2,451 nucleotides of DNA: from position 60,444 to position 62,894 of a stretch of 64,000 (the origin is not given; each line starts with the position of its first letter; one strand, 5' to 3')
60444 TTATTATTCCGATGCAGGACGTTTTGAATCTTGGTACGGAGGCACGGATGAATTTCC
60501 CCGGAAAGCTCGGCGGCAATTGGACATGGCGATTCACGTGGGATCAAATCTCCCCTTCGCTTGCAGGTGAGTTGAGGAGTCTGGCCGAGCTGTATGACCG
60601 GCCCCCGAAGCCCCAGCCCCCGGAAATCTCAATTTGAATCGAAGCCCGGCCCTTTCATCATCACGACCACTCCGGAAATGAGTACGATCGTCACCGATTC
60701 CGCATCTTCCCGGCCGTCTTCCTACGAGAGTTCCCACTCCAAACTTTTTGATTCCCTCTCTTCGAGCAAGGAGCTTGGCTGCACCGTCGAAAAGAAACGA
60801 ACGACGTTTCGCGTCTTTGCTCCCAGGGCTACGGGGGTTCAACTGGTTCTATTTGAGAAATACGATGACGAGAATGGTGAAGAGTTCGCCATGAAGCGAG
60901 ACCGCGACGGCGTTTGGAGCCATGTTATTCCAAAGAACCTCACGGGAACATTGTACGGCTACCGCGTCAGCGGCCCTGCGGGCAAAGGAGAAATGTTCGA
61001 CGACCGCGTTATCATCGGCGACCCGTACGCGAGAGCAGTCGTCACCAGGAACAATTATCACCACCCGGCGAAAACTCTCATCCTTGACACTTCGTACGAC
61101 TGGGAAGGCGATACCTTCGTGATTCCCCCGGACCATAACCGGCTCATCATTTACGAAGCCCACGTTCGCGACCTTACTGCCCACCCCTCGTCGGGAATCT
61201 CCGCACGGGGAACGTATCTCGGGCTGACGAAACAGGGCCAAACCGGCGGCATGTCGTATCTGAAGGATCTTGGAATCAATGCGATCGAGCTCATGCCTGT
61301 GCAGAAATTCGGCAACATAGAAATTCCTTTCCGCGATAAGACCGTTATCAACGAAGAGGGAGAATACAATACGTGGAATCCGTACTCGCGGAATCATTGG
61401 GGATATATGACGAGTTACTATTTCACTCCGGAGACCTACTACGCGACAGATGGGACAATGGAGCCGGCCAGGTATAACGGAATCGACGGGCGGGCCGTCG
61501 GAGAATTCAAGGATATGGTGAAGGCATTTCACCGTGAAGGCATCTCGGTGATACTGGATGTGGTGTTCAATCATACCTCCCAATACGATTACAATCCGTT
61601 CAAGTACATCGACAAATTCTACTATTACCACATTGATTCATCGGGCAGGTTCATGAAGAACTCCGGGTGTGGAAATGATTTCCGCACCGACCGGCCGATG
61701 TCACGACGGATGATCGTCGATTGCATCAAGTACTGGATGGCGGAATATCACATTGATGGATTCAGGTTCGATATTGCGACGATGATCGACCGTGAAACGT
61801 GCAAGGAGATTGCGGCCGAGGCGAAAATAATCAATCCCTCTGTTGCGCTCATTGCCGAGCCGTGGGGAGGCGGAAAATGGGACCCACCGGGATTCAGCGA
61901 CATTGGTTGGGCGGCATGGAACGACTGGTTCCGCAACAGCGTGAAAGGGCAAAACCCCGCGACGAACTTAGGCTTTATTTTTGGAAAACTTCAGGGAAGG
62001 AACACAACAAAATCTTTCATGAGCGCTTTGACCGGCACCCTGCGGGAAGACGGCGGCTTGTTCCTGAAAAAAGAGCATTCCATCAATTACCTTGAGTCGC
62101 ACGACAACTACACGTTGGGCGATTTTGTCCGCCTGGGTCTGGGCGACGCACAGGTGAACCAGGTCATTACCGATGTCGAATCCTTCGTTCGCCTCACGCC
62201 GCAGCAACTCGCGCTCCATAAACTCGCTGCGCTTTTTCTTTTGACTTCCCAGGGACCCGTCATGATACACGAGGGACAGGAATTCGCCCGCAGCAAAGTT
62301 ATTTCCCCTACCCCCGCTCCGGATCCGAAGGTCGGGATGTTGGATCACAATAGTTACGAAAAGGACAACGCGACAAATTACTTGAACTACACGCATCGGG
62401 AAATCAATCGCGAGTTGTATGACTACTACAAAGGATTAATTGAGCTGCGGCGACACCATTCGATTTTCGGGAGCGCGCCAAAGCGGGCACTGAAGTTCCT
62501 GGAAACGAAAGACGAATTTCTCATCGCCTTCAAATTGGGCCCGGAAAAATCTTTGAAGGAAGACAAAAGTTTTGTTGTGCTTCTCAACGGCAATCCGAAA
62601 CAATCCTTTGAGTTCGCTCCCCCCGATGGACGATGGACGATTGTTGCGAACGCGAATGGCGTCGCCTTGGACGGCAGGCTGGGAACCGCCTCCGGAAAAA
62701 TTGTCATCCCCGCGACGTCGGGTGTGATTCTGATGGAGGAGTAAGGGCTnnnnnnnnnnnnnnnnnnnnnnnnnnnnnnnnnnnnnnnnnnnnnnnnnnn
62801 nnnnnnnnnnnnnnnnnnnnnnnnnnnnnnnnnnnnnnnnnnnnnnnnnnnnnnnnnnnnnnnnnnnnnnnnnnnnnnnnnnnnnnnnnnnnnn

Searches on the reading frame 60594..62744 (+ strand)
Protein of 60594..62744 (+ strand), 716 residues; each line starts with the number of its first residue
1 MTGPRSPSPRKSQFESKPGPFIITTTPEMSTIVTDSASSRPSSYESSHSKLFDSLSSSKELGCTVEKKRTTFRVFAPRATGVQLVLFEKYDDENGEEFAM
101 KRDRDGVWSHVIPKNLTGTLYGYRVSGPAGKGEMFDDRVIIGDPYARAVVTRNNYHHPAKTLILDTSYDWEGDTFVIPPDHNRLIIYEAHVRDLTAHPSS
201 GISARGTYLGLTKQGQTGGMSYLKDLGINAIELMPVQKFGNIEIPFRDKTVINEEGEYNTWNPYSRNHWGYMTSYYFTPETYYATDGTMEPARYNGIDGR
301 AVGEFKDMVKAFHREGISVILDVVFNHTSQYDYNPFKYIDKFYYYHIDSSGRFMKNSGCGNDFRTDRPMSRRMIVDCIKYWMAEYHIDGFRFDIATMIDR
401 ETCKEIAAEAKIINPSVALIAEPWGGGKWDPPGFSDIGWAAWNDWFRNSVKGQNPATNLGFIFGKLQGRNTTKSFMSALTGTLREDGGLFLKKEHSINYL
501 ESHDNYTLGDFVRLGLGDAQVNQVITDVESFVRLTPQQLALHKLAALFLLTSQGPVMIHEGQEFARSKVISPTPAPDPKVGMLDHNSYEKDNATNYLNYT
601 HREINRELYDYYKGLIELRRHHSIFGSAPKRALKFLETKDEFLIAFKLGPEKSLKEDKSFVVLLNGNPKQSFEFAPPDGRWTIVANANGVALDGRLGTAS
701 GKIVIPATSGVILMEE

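Call 73: find_encoding_contigs(protein=window:60594-62744:+, flank=10000, max_places=1)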
Protein window:60594-62744:+ (716 aa): 1 contig read that carries it; 1 place shown.
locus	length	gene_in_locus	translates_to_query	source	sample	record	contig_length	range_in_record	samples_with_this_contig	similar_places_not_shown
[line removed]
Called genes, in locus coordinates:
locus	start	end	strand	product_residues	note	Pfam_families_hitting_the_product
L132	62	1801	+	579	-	PF01979:Amidohydro_1, PF07969:Amidohydro_3 (weak)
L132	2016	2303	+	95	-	PF04480:DUF559, PF18741:MTES_1575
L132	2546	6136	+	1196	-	PF00128:Alpha-amylase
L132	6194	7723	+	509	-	PF02446:Glyco_hydro_77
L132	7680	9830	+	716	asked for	PF02922:CBM_48, PF00128:Alpha-amylase (faint), PF21653:pulA_all-beta (faint)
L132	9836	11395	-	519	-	PF08323:Glyco_transf_5, PF13439:Glyco_transf_4 (faint), PF13579:Glyco_trans_4_4 (weak), PF00534:Glycos_transf_1, PF13692:Glyco_trans_1_4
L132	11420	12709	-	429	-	PF00483:NTP_transferase, PF25247:LbH_GLGC, PF24894:Hexapep_GlmU, PF25084:LbH_EIF2B (faint), PF25087:GMPPB_C (faint)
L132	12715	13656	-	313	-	-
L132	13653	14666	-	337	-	PF00248:Aldo_ket_red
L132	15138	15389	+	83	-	PF19588:SxtJ (weak)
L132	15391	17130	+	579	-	PF02543:Carbam_trans_N, PF16861:Carbam_trans_C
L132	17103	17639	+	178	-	PF09900:DUF2127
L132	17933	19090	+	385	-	PF00365:PFK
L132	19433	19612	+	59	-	PF19451:DUF5989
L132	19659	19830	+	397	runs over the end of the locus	PF00756:Esterase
